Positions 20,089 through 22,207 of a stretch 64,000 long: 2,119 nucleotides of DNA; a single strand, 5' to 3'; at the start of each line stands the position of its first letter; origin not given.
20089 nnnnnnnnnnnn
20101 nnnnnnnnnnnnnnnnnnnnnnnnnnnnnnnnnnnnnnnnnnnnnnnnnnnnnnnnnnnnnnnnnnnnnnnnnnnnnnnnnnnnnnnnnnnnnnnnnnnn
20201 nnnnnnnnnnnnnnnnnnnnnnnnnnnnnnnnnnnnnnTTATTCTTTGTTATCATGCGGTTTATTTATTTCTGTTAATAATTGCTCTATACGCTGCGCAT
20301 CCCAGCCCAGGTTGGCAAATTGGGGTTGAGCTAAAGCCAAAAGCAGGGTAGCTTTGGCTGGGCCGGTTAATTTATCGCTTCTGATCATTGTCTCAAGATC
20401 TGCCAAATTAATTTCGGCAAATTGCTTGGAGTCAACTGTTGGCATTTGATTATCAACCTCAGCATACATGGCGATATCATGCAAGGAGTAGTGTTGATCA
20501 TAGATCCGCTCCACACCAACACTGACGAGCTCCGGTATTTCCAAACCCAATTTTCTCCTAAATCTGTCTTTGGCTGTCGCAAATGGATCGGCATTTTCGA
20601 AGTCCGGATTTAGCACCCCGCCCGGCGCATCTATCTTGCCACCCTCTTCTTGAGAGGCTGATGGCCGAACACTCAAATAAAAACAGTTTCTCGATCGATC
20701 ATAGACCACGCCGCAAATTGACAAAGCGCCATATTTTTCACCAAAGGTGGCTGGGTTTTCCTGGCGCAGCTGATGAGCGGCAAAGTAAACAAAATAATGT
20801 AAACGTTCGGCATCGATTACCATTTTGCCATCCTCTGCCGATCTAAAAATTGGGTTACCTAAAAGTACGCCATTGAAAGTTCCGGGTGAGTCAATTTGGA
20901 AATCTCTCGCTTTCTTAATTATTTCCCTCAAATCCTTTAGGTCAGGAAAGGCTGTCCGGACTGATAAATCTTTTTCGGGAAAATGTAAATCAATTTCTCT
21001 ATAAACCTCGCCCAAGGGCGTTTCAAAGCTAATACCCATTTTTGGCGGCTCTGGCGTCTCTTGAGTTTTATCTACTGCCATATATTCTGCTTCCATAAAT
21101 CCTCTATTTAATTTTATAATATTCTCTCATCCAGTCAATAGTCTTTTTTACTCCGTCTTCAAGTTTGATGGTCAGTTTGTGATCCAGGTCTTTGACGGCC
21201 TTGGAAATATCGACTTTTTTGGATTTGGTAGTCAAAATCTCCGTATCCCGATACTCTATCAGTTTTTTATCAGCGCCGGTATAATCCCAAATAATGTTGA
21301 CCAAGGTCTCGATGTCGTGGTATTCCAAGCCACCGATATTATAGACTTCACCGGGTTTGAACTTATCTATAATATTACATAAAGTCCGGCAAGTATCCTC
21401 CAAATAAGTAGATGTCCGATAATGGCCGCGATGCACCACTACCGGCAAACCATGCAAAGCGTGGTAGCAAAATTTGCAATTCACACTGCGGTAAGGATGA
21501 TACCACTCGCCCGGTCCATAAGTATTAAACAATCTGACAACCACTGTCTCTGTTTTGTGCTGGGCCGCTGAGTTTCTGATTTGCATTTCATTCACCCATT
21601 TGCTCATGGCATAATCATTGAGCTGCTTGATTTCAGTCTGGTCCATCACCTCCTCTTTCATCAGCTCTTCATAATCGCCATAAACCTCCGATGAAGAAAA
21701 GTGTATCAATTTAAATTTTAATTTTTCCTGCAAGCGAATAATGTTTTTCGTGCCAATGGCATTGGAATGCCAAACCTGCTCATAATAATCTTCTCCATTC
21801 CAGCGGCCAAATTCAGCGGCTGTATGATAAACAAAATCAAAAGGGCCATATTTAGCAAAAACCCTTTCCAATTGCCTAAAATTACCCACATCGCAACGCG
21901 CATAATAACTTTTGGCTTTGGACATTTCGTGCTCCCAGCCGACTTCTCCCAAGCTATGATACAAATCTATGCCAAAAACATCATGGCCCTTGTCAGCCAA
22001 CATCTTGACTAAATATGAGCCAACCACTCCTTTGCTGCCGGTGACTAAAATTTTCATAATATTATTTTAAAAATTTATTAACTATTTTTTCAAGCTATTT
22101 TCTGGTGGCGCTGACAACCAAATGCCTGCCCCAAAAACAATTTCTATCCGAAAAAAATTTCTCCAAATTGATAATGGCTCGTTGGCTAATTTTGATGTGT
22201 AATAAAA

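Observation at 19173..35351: Sixteen-gene glycan operon interleaving three B12-binding radical SAM enzymes, three SAM methyltransferases and seven GT4 transferases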

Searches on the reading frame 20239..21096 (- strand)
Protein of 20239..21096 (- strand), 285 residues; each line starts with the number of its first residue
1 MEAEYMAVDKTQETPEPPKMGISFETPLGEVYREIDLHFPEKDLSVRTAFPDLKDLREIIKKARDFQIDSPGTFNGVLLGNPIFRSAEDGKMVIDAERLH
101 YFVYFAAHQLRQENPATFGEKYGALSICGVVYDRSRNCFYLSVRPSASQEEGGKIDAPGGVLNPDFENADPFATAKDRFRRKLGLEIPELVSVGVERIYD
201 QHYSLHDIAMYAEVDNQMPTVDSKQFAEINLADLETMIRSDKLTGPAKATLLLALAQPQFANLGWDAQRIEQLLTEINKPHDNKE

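Call 4: search_protein_families(library=pfam, proteins=[window:20239-21096:-], max_evalue=0.001)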
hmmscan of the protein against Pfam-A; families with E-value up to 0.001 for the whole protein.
window:20239-21096:- (285 aa): 0 families

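Call 5: search_protein_families(library=ncbifam, proteins=[window:20239-21096:-], max_evalue=0.001)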
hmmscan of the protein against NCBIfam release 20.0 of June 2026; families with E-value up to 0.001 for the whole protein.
window:20239-21096:- (285 aa): 0 families

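Call 36: search_protein_families(library=pfam, proteins=[window:20239-21096:-], max_evalue=10)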
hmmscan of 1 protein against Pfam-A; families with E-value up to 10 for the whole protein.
window:20239-21096:- (285 aa): 0 families

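Call 55: find_homologous_proteins(query=window:20239-21096:-, max_evalue=0.00001)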
Query window:20239-21096:- (285 aa): 17 proteins with E <= 0.00001 among 2194 candidates.
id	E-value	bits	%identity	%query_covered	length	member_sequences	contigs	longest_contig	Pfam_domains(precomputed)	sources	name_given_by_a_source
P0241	8.8e-189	644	100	100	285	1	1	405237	-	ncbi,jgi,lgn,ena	ncbi:MAG: hypothetical protein WC465_01305 [Patescibacteria group bacterium]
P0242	4.5e-97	343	58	92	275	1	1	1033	-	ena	-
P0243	4.3e-94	333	53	95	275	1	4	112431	-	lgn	-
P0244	7.8e-92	326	57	89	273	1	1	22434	-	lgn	-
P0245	2.1e-91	325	56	89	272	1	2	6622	-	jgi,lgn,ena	-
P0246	6.5e-91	323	56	89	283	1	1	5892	-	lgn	-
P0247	7.7e-90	319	54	89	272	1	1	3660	-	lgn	-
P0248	2.3e-86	308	53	94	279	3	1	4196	-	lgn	-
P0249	6.1e-83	297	49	96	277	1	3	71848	-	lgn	-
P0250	8.4e-82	293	51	89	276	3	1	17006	-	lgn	-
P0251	1.5e-81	292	53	92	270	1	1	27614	-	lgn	-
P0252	6.8e-78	280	51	89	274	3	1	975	-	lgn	-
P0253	1.5e-77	279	50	91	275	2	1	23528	-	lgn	-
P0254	1.3e-73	266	49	89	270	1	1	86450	-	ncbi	-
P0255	5.6e-71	258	47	90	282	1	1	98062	-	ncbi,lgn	-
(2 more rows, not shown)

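Call 58: find_encoding_contigs(protein=P0243, flank=10000, max_places=1)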
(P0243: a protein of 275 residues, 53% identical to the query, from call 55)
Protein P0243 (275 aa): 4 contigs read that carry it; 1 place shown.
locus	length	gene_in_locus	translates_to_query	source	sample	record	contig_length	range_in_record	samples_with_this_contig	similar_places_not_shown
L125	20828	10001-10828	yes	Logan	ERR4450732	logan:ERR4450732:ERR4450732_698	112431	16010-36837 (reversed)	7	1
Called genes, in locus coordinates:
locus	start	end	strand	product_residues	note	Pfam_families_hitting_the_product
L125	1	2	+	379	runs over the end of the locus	PF13439:Glyco_transf_4, PF00534:Glycos_transf_1, PF20706:GT4-conflict (weak), PF13692:Glyco_trans_1_4, PF13524:Glyco_trans_1_2 (weak)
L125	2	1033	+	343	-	PF00534:Glycos_transf_1, PF13692:Glyco_trans_1_4, PF13524:Glyco_trans_1_2 (weak)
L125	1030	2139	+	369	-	PF13439:Glyco_transf_4, PF13579:Glyco_trans_4_4, PF00534:Glycos_transf_1, PF13692:Glyco_trans_1_4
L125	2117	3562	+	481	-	PF02310:B12-binding, PF04055:Radical_SAM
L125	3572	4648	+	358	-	PF13439:Glyco_transf_4, PF20706:GT4-conflict, PF00534:Glycos_transf_1, PF13692:Glyco_trans_1_4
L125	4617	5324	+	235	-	PF00535:Glycos_transf_2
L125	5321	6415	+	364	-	PF13439:Glyco_transf_4, PF00534:Glycos_transf_1, PF13692:Glyco_trans_1_4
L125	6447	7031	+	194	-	PF13649:Methyltransf_25 (faint)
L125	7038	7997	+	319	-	PF00106:adh_short (faint), PF01073:3Beta_HSD, PF01370:Epimerase, PF02719:Polysacc_synt_2 (weak), PF04321:RmlD_sub_bind, PF16363:GDP_Man_Dehyd, PF07993:NAD_binding_4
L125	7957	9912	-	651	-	PF02310:B12-binding, PF04055:Radical_SAM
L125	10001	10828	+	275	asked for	-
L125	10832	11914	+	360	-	PF02350:Epimerase_2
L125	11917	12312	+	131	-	PF04138:GtrA_DPMS_TM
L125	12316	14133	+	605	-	PF13522:GATase_6, PF13537:GATase_7, PF00733:Asn_synthase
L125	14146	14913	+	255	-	PF01209:Ubie_methyltran, PF13489:Methyltransf_23, PF13847:Methyltransf_31, PF08241:Methyltransf_11, PF08242:Methyltransf_12, PF13649:Methyltransf_25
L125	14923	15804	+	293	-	PF00535:Glycos_transf_2, PF10111:Glyco_tranf_2_2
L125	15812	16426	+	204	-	PF01209:Ubie_methyltran, PF13489:Methyltransf_23, PF13847:Methyltransf_31, PF08241:Methyltransf_11, PF08242:Methyltransf_12, PF13649:Methyltransf_25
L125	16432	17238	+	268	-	PF08003:Methyltransf_9, PF13489:Methyltransf_23, PF05401:NodS (weak), PF13649:Methyltransf_25, PF13847:Methyltransf_31, PF08241:Methyltransf_11, PF08242:Methyltransf_12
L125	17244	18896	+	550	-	-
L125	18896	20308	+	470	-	PF02310:B12-binding, PF04055:Radical_SAM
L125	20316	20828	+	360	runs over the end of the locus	PF20706:GT4-conflict (weak), PF00534:Glycos_transf_1, PF13692:Glyco_trans_1_4, PF13524:Glyco_trans_1_2 (weak)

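Call 63: predict_structure(alignment_id=A2)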
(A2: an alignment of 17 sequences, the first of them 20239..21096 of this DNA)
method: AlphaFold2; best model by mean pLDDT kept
length: 285 residues; sequences in the alignment: 17
mean_pLDDT: 89.4   pTM: 0.87
mean pLDDT of the five models: 89.4, 88.9, 88.9, 86.8, 86.6
residues with pLDDT >= 90: 227; 70-90: 34; 50-70: 6; < 50: 18
segments of 3 or more residues with pLDDT < 50: 1-15, 283-285
pLDDT, mean of each block of 10 residues (from residue 1): 37 51 93 96 94 94 92 86 83 96 93 83 95 98 90 95 94 98 96 95 95 98 97 97 97 97 94 91 47
secondary structure, 60 per line:
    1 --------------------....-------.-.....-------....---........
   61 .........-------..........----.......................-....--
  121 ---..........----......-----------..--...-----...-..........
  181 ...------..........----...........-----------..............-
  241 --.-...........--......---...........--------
elements in order: E21-24 E34-38 H46-49 H53-69 E77-86 E91-100 H101-113 H115-118 E124-133 E138-143 E159-161 H171-183 E190-199 E204-214 E226-230 H231-239 H245-255 H258-263 H267-277

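Call 65: fold_search(model_id=the predicted structure, library=pdb)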
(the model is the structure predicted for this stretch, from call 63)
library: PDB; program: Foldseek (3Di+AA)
matches with E <= 10: 858; with E <= 0.001: 247
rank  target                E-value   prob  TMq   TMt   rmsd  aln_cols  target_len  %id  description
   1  5lor_B                1.3e-10  1.00  0.60  0.59   4.9       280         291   12  human NUDT22 (released 2017-08-16)
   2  5r50                  4.4e-10  1.00  0.60  0.59   5.2       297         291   10  PanDDA analysis group deposition -- Crystal Structure of human NUDT22 in complex with N13371a (released 2020-07-01)
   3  5lor_A                4.4e-10  1.00  0.58  0.57   6.1       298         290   10  human NUDT22 (released 2017-08-16)
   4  5lou_A                1.1e-09  1.00  0.61  0.61   5.1       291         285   12  human NUDT22 (released 2017-09-13)
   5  5lou_B                1.6e-09  1.00  0.58  0.55   6.3       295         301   11  human NUDT22 (released 2017-09-13)
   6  5lf9                  2.0e-09  1.00  0.59  0.59   4.9       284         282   12  Crystal structure of human NUDT22 (released 2017-08-02)
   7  3o61_A                3.1e-07  1.00  0.38  0.55   9.8       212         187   15  Structure of the E100A E.coli GDP-mannose hydrolase (yffh) in complex with GDP-mannose and Mg++ (released 2011-05-11)
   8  3o52_D                5.0e-07  1.00  0.37  0.56  10.1       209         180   15  Structure of the E.coli GDP-mannose hydrolase (yffh) in complex with tartrate (released 2011-05-11)
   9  3o61_D                1.5e-06  1.00  0.38  0.53  10.0       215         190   14  Structure of the E100A E.coli GDP-mannose hydrolase (yffh) in complex with GDP-mannose and Mg++ (released 2011-05-11)
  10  3o52_C                1.6e-06  1.00  0.36  0.55   9.9       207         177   14  Structure of the E.coli GDP-mannose hydrolase (yffh) in complex with tartrate (released 2011-05-11)
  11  3o6z_A                1.9e-06  1.00  0.37  0.55   9.9       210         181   14  Structure of the D152A E.coli GDP-mannose hydrolase (yffh) in complex with Mg++ (released 2011-05-11)
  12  1viu_B                2.4e-06  1.00  0.37  0.55  10.1       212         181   16  Crystal structure of putative ADP ribose pyrophosphatase (released 2003-12-30)
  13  3o52_A                2.5e-06  1.00  0.37  0.56   9.9       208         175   14  Structure of the E.coli GDP-mannose hydrolase (yffh) in complex with tartrate (released 2011-05-11)
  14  9drf_C                2.5e-06  1.00  0.38  0.53  11.0       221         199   11  Crystal structure of ADP-ribose diphosphatase from Klebsiella pneumoniae (DTP bound, P21 form) (released 2024-10-02)
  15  1viu_D                2.7e-06  1.00  0.37  0.56   9.9       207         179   14  Crystal structure of putative ADP ribose pyrophosphatase (released 2003-12-30)
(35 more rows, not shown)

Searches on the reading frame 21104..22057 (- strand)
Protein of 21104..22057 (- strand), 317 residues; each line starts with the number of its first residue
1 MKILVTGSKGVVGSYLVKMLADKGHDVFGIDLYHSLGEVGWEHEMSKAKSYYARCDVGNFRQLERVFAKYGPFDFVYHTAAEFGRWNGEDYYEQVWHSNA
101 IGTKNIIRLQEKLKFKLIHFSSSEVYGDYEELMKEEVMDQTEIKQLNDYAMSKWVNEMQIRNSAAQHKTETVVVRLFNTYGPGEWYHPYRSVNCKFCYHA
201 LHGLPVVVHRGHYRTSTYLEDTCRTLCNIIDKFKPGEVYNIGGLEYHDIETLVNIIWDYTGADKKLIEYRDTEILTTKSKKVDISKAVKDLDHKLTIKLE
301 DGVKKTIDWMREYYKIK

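Call 4: search_protein_families(library=pfam, proteins=[window:21104-22057:-], max_evalue=0.001)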
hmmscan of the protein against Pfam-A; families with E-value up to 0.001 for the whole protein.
window:21104-22057:- (317 aa): 7 families
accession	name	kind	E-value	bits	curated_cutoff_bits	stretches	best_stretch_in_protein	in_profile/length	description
PF01370.27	Epimerase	-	5.1e-40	137.8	20.9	1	3-242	1-240/240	NAD dependent epimerase/dehydratase family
PF16363.11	GDP_Man_Dehyd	-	2.4e-31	109.9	27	1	4-306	1-332/332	GDP-mannose 4,6 dehydratase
PF04321.23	RmlD_sub_bind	-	2.9e-15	56.5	27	1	1-266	1-237/287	RmlD substrate binding domain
PF07993.18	NAD_binding_4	-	1.6e-13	50.8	20.1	1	73-187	89-210/258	Male sterility protein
PF01073.25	3Beta_HSD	-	2.1e-12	47.1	22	1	4-190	1-192/280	3-beta hydroxysteroid dehydrogenase/isomerase family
PF02719.21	Polysacc_synt_2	-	7e-06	25.9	20.2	1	3-115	1-120/293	Polysaccharide biosynthesis protein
PF00106.31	adh_short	-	0.00012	22.1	26.6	1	3-104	3-113/195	short chain dehydrogenase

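Call 5: search_protein_families(library=ncbifam, proteins=[window:21104-22057:-], max_evalue=0.001)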
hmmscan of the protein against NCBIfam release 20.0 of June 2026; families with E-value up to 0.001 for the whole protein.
window:21104-22057:- (317 aa): 25 families
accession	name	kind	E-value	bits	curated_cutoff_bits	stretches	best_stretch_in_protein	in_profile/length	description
TIGR01181.1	dTDP_gluc_dehyt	equivalog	7.5e-34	117.2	365.1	1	2-312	1-313/321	dTDP-glucose 4,6-dehydratase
TIGR02197.1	heptose_epim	equivalog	3.7e-23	82.2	274.6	1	3-311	1-314/316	ADP-glyceromanno-heptose 6-epimerase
TIGR04180.1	EDH_00030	hypoth_equivalog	3.4e-22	78.9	475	1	3-267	1-263/297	NAD-dependent 4,6-dehydratase LegB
NF007490.0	PRK10084.1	subfamily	7.6e-22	77.8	649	1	1-310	1-334/361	dTDP-glucose 4,6-dehydratase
NF007582.0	PRK10217.1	equivalog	5.2e-19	68.6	698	1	2-310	3-331/355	dTDP-glucose 4,6-dehydratase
TIGR01179.1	galE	equivalog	2.4e-17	62.8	262.3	1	2-181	1-178/332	UDP-glucose 4-epimerase GalE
TIGR03466.1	HpnA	hypoth_equivalog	6.6e-14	51.5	367.65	1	1-183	1-174/327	hopanoid-associated sugar epimerase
TIGR02622.1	CDP_4_6_dhtase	equivalog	1.2e-12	47.7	278.45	1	2-185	6-197/352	CDP-glucose 4,6-dehydratase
NF042422.1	oxyalk_red_OleD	equivalog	4e-12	46.1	580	1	1-253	1-243/329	2-alkyl-3-oxoalkanoate reductase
NF042423.1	oxyalk_red_Shew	equivalog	5.6e-12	45.4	580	1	2-184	10-179/331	2-alkyl-3-oxoalkanoate reductase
TIGR01214.1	rmlD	equivalog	8.7e-12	44.7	224.05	1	2-239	1-205/285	dTDP-4-dehydrorhamnose reductase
TIGR01746.1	Thioester-redct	subfamily_domain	1e-10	41.4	213.35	1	73-176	89-192/371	thioester reductase domain-containing protein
NF047922.1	GDPFucSynFcl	equivalog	2.4e-10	40.3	500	1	2-311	4-302/308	GDP-L-fucose synthase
NF005539.0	PRK07201.1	equivalog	1.1e-08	34.3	549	1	1-164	1-165/657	SDR family oxidoreductase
NF007956.0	PRK10675.1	subfamily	2.1e-08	33.7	394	1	1-181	1-182/338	UDP-glucose 4-epimerase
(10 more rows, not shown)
